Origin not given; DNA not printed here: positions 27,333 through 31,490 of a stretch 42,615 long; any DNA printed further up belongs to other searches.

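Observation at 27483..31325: Single polypeptide fusing a formylglycine sulfatase to a GH50/GH42-like (beta/alpha)8 glycosidase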

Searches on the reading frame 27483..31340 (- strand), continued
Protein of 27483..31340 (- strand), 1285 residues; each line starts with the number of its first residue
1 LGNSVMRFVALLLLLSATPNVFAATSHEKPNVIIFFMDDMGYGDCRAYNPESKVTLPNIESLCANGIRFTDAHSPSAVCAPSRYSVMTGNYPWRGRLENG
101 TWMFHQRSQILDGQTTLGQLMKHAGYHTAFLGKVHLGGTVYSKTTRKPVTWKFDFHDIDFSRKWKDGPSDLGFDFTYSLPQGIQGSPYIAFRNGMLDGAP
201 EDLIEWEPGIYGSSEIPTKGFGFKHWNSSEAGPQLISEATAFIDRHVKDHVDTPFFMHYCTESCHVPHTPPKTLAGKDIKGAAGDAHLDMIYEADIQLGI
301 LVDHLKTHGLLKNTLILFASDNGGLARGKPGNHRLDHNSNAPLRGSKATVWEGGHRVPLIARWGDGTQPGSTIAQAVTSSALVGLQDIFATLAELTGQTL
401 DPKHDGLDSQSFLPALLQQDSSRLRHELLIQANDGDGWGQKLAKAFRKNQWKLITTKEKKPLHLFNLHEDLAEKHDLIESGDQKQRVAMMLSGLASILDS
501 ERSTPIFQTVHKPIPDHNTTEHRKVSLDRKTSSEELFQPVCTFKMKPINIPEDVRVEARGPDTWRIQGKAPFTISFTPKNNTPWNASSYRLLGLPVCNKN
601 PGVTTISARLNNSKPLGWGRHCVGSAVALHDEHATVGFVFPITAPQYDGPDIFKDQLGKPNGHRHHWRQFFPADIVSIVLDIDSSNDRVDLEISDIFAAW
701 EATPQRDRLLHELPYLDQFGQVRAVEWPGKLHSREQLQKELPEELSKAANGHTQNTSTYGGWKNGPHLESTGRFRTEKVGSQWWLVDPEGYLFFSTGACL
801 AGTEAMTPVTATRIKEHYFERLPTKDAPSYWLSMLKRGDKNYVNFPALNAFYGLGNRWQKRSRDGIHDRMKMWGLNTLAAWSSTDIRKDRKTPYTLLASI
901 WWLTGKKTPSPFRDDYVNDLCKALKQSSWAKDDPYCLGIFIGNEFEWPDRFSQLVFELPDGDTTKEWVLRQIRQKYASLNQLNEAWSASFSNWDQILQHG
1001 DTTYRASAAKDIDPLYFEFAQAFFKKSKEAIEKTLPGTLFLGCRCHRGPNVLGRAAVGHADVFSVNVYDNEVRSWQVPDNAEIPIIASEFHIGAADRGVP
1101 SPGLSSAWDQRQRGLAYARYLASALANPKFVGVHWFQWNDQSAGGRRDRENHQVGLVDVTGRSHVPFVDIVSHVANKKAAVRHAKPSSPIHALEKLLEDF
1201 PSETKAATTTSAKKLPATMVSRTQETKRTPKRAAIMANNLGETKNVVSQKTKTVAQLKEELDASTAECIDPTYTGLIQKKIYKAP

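Call 19: find_related_loci(query=window:27483-31340:-, collection=genome_contigs, flank=10000)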
Query window:27483-31340:- (1285 aa) in genome_contigs; peptide patterns used: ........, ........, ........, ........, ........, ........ (x = any residue, [..] = any of these).
70 stretches matched a pattern; 54 encode a relative of the query (tblastn E <= 1e-3); 53 distinct loci.
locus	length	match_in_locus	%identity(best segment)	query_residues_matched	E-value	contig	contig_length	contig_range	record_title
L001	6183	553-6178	86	1-1285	0e+0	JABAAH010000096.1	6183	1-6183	MAG: Planctomycetota bacterium isolate bin121s NODE_96_length_6183_cov_4.173140, whole genome shotgun sequence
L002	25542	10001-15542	77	6-1285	0e+0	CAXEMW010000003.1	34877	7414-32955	MAG TPA_asm: uncultured Planctomycetaceae bacterium isolate ERR598963_binner13_Refined_53 genome assembly, contig: ERZ83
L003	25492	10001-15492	76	6-1285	0e+0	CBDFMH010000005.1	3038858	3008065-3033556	MAG: Pirellulales bacterium isolate 3f522adb-c3d1-4d0f-abb8-0f6670d89eb4 genome assembly, contig: contig_5, whole genome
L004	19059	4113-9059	77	6-1285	0e+0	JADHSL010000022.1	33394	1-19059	MAG: Pirellulales bacterium isolate BS30m-G48 BS307-30m-C818, whole genome shotgun sequence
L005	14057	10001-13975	77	6-1241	0e+0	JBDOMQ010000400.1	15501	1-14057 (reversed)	MAG: Pirellulales bacterium isolate FK190211_WC_130_metabat2_scaf2bin.010 NODE_707_length_15501_cov_1.852153, whole geno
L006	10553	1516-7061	77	2-1205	0e+0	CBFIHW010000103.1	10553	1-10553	MAG: uncultured Pirellulales bacterium isolate Co_bin_764_indper genome assembly, contig: Co_bin_764_indper_c105, whole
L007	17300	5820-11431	77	1-1198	0e+0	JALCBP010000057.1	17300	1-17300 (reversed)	MAG: Pirellulales bacterium isolate H2_metabat_bins_sspec.tsv.001 NODE_142_length_17300_cov_31.199014, whole genome shot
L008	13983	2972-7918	77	6-1284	0e+0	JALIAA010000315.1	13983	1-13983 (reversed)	MAG: Pirellulales bacterium isolate MAG-32 FT_SA74717_FT_70_length_13983_cov_15, whole genome shotgun sequence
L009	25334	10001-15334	55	9-1232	0e+0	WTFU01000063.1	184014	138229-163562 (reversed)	MAG: Mariniblastus sp. isolate CO36386bin_10 NODE_37_length_184014_cov_11.461934, whole genome shotgun sequence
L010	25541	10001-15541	55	3-1278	0e+0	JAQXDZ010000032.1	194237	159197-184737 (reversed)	MAG: Mariniblastus sp. isolate cluster4_bin.8 k119_4853, whole genome shotgun sequence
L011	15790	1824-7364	54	3-1278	0e+0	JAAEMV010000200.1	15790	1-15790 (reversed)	MAG: Planctomycetaceae bacterium isolate Bse_15 BseG_CONTIG383415, whole genome shotgun sequence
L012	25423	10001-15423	55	1-1278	0e+0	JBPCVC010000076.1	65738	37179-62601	MAG: Mariniblastus sp. isolate MAG_seacave_126 S1Ck127_11204242, whole genome shotgun sequence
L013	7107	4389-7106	73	6-919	0e+0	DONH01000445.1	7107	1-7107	MAG TPA_asm: Planctomycetaceae bacterium isolate UBA12365 contig_30242, whole genome shotgun sequence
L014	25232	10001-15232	55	1-1197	0e+0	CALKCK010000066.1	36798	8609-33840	MAG: uncultured Pirellulaceae bacterium isolate S3_Bin_METABAT__29_sub_1 genome assembly, contig: c_000000952646, whole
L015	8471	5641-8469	74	6-956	0e+0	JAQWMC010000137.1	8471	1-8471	MAG: Pirellulales bacterium isolate cluster2_bin.143 k141_3049060, whole genome shotgun sequence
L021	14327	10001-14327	46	29-1183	3e-77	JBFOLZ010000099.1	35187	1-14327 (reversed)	MAG: Puniceicoccaceae bacterium isolate PD13Bin-3-4 c_000000000099, whole genome shotgun sequence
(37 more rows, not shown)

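Call 45: predict_structure(alignment_id=A1)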
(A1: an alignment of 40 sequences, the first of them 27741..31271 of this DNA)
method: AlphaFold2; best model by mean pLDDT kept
length: 1177 residues; sequences in the alignment: 40
mean_pLDDT: 83.6   pTM: 0.60
mean pLDDT of the five models: 83.6, 83.3, 82.6, 80.9, 79.8
residues with pLDDT >= 90: 525; 70-90: 491; 50-70: 107; < 50: 54
segments of 3 or more residues with pLDDT < 50: 1-4, 77-82, 305-309, 485-506, 636-644
pLDDT, mean of each block of 10 residues (from residue 1): 69 88 84 90 93 79 84 54 62 92 92 78 81 89 88 82 83 91 86 83 87 95 85 90 73 87 82 95 92 90 53 73 78 91 84 91 93 82 87 84 84 58 92 88 91 90 93 83 51 27 51 90 91 89 95 92 89 94 90 60 92 81 71 54 61 92 94 91 81 90 89 94 83 88 93 93 97 90 86 88 78 83 93 91 93 82 90 73 71 88 89 87 74 85 92 91 89 75 87 92 94 91 74 92 74 71 83 70 84 93 92 85 59 91 93 93 92 91
secondary structure, 60 per line:
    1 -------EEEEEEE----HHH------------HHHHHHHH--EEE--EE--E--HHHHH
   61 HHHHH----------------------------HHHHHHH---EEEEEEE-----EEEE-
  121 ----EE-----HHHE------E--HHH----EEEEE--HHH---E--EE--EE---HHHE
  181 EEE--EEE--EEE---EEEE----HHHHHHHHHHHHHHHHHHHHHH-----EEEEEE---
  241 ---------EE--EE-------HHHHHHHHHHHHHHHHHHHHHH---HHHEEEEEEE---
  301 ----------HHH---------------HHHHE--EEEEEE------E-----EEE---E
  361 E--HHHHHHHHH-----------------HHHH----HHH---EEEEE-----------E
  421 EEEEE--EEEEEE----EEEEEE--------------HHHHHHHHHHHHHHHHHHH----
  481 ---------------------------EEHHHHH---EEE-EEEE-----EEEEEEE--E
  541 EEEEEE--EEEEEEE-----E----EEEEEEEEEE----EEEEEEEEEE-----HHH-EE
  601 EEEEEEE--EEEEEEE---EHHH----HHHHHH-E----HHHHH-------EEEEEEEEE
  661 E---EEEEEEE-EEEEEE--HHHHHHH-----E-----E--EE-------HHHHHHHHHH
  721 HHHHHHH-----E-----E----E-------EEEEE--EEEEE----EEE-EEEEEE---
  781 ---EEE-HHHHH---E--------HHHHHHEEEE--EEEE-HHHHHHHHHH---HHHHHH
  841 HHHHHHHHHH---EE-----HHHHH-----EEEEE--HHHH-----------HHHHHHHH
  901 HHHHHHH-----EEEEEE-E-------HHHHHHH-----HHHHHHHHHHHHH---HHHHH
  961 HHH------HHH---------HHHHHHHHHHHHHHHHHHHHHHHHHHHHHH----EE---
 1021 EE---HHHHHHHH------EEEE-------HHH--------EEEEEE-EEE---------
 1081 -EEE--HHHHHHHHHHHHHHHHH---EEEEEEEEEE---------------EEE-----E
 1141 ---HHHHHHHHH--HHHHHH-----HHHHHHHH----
elements in order (helices of 4 or more, strands of 3 or more residues): E8-14 H34-41 E44-46 H56-65 H94-100 E104-110 E116-119 E152-156 E180-183 E186-188 E191-193 E197-200 H205-226 E232-237 H263-284 E291-297 H329-332 E336-341 E354-356 H364-372 H390-393 E404-408 E420-425 E428-433 E438-443 H458-476 H510-514 E518-520 E522-525 E531-537 E540-546 E549-555 E566-575 E580-589 E599-607 E610-616 H628-633 H640-644 E652-661 E665-671 E673-678 H681-687 H711-727 E752-756 E759-763 E768-770 E772-777 E784-786 H788-792 H805-810 E811-814 E817-820 H822-831 H835-850 H861-865 E871-875 H878-881 H893-907 E913-918 H928-934 H940-952 H956-963 H982-1011 H1026-1033 E1040-1043 E1062-1067 E1069-1071 E1082-1084 H1087-1103 E1107-1116 E1132-1134 H1144-1152 H1155-1160 H1166-1173

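Call 48: fold_search(model_id=the predicted structure, library=pdb)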
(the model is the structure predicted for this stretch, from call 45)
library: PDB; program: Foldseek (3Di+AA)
matches with E <= 10: 1492; with E <= 0.001: 483
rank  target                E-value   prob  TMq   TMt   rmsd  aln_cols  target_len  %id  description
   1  6xj9_A                3.6e-42  1.00  0.44  0.70   6.3       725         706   22  Structure of PfGH50B (released 2020-09-16)
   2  5z6p_A                3.6e-42  1.00  0.43  0.68   6.7       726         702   22  The crystal structure of an agarase, AgWH50C (released 2019-01-02)
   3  6xj9_B                2.1e-41  1.00  0.43  0.71   6.3       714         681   23  Structure of PfGH50B (released 2020-09-16)
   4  4bq4_A                5.5e-41  1.00  0.42  0.63   7.1       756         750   24  Structural analysis of an exo-beta-agarase (released 2013-08-14)
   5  4bq2_B                7.5e-41  1.00  0.42  0.64   6.8       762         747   23  Structural analysis of an exo-beta-agarase (released 2013-08-14)
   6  4bq3_B                7.9e-41  1.00  0.42  0.64   6.9       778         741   24  Structural analysis of an exo-beta-agarase (released 2013-08-14)
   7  4bq3_A                1.6e-40  1.00  0.42  0.64   6.9       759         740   24  Structural analysis of an exo-beta-agarase (released 2013-08-14)
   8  4bq2_C                2.1e-40  1.00  0.44  0.66   6.9       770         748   24  Structural analysis of an exo-beta-agarase (released 2013-08-14)
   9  4bq3_C                2.4e-40  1.00  0.43  0.66   6.6       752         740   24  Structural analysis of an exo-beta-agarase (released 2013-08-14)
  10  4bq2_A                2.8e-40  1.00  0.42  0.63   7.1       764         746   24  Structural analysis of an exo-beta-agarase (released 2013-08-14)
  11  4bq3_D                5.7e-40  1.00  0.42  0.64   6.9       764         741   23  Structural analysis of an exo-beta-agarase (released 2013-08-14)
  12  4bq5_B                7.0e-40  1.00  0.43  0.65   6.5       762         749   24  Structural analysis of an exo-beta-agarase (released 2013-08-14)
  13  4bq5_A                2.3e-39  1.00  0.42  0.63   7.1       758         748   24  Structural analysis of an exo-beta-agarase (released 2013-08-14)
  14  4bq2_D                2.8e-39  1.00  0.43  0.67   6.5       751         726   24  Structural analysis of an exo-beta-agarase (released 2013-08-14)
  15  5z6p_B                3.0e-39  1.00  0.41  0.71   6.4       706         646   23  The crystal structure of an agarase, AgWH50C (released 2019-01-02)
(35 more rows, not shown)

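Call 67: search_protein_families(library=pfam, proteins=[L010:3972-5654:-, L010:20153-21166:-, L010:21304-22602:-, L010:22687-24087:+, L010:24138-25049:+, L021:11877-13334:+, L021:6427-8487:-, L021:8590-9678:-, L021:1384-3426:-, L021:165-1361:+], max_evalue=0.001)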
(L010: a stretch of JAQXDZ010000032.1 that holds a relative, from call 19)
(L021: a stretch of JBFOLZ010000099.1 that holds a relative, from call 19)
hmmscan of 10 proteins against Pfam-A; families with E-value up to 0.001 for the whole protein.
L010:3972-5654:- (560 aa): 2 families
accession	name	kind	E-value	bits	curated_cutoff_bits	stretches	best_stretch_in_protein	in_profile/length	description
PF13385.13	Laminin_G_3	-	6.6e-07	30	27.6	1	437-542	49-148/151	Concanavalin A-like lectin/glucanases superfamily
PF04773.18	FecR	-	0.00013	22.8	24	1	170-249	12-97/97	FecR protein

L010:20153-21166:- (337 aa): 1 family
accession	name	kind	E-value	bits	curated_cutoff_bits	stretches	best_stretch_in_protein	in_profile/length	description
PF17170.10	DUF5128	-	3.7e-06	26.8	22.9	1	159-238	53-127/321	6-bladed beta-propeller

L010:21304-22602:- (432 aa): 0 families

L010:22687-24087:+ (466 aa): 1 family
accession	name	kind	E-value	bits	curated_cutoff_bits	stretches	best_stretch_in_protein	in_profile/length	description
PF13480.13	Acetyltransf_6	-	2.9e-18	66.8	22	1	274-412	2-135/143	Acetyltransferase (GNAT) domain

L010:24138-25049:+ (303 aa): 2 families
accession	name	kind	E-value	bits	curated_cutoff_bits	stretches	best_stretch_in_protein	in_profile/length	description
PF13621.12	Cupin_8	-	1.4e-11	45.2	27.4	1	105-251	99-250/252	Cupin-like domain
PF08007.18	JmjC_2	-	2.5e-09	37.2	22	1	146-251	28-123/127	JmjC domain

L021:11877-13334:+ (485 aa): 2 families
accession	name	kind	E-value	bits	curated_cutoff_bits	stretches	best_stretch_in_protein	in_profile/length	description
PF13347.12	MFS_2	-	1.9e-75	254.5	27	1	32-468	3-427/427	MFS/sugar transport protein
PF07690.21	MFS_1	-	1e-17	64.6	33.4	1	49-417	15-346/347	Major Facilitator Superfamily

L021:6427-8487:- (686 aa): 3 families
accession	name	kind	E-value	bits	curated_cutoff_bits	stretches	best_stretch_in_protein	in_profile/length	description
PF13385.13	Laminin_G_3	-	2.8e-19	70.2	27.6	1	516-667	17-151/151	Concanavalin A-like lectin/glucanases superfamily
PF02210.31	Laminin_G_2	-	1.1e-07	32.8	22.9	1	533-653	9-120/126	Laminin G domain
PF00054.30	Laminin_G_1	-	4.9e-06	27.2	24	1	542-654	19-123/131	Laminin G domain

L021:8590-9678:- (362 aa): 7 families
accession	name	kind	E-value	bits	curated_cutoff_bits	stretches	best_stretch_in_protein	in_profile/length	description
PF13377.12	Peripla_BP_3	-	2.1e-20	73.9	26.5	1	202-361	4-166/167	Periplasmic binding protein-like domain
PF00392.27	GntR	-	5.5e-12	45.6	27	1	21-78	3-60/64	Bacterial regulatory proteins, gntR family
PF00532.27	Peripla_BP_1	-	2.2e-06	27.8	22.2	1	160-356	72-277/281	Periplasmic binding proteins and sugar binding domain of LacI family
PF13730.12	HTH_36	-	5.3e-05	23.4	25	1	29-72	12-55/55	Helix-turn-helix domain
PF25213.1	HVO_A0261_N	-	9.5e-05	22.6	35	1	46-82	28-63/86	HVO_A0261 N-terminal domain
PF08279.18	HTH_11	-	0.00031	21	25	0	47-78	20-52/55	HTH domain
PF13545.12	HTH_Crp_2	-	0.00032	21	27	0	47-82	27-61/70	Crp-like helix-turn-helix domain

L021:1384-3426:- (680 aa): 3 families
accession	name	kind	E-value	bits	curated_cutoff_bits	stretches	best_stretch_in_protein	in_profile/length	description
PF00884.28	Sulfatase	-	1.3e-32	113.8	25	1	76-368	1-301/301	Sulfatase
PF16347.10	SGSH_C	-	8.6e-14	52.4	29.3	1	328-427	13-114/154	N-sulphoglucosamine sulphohydrolase, C-terminal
PF14707.11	Sulfatase_C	-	0.00015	22.8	30.9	1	392-507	3-96/127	C-terminal region of aryl-sulfatase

L021:165-1361:+ (398 aa): 4 families
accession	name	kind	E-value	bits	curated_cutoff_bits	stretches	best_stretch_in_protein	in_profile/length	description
PF12833.13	HTH_18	-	7e-23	81.2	33.6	1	314-393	1-80/80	Helix-turn-helix domain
PF02518.31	HATPase_c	-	1.9e-21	77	26.4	1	3-117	7-109/111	Histidine kinase-, DNA gyrase B-, and HSP90-like ATPase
PF00072.30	Response_reg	-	4.7e-21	75.5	30.2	1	148-258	1-110/111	Response regulator receiver domain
PF00165.29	HTH_AraC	-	2.1e-14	53.7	26.6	1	357-392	8-42/42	Bacterial regulatory helix-turn-helix proteins, AraC family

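Call 72: find_encoding_contigs(protein=P0053, flank=10000, max_places=2)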
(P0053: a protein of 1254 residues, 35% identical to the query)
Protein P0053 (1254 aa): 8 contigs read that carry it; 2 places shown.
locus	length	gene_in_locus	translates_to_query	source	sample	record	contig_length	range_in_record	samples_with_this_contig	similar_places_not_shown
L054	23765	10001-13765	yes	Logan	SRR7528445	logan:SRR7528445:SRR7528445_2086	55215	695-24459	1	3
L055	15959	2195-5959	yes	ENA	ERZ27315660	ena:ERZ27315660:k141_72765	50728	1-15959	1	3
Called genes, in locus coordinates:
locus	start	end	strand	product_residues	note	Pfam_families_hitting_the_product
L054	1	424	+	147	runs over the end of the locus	-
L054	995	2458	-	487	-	PF00884:Sulfatase, PF01663:Phosphodiest, PF16347:SGSH_C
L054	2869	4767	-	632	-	PF00884:Sulfatase, PF01663:Phosphodiest (faint), PF16347:SGSH_C (weak)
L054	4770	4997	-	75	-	-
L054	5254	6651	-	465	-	PF07690:MFS_1, PF13347:MFS_2, PF12832:MFS_1_like (weak)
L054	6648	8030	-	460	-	PF00884:Sulfatase, PF01663:Phosphodiest (weak), PF16347:SGSH_C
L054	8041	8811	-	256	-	-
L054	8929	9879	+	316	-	PF02311:AraC_binding (faint), PF00165:HTH_AraC, PF12833:HTH_18, PF00165:HTH_AraC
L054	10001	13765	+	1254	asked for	PF00884:Sulfatase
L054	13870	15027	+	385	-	PF02746:MR_MLE_N, PF13378:MR_MLE_C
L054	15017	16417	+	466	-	PF00171:Aldedh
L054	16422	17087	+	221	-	PF01081:Aldolase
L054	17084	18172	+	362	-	PF00294:PfkB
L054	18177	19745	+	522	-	PF00884:Sulfatase, PF01663:Phosphodiest (faint), PF16347:SGSH_C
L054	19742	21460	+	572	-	PF00884:Sulfatase, PF01663:Phosphodiest (faint), PF16347:SGSH_C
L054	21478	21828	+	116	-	PF13202:EF-hand_5 (faint)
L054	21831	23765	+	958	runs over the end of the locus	PF02837:Glyco_hydro_2_N, PF22666:Glyco_hydro_2_N2 (faint), PF00703:Glyco_hydro_2, PF02836:Glyco_hydro_2_C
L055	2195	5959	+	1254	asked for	PF00884:Sulfatase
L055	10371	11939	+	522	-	PF00884:Sulfatase, PF01663:Phosphodiest (faint), PF16347:SGSH_C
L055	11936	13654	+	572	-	PF00884:Sulfatase, PF01663:Phosphodiest (faint), PF16347:SGSH_C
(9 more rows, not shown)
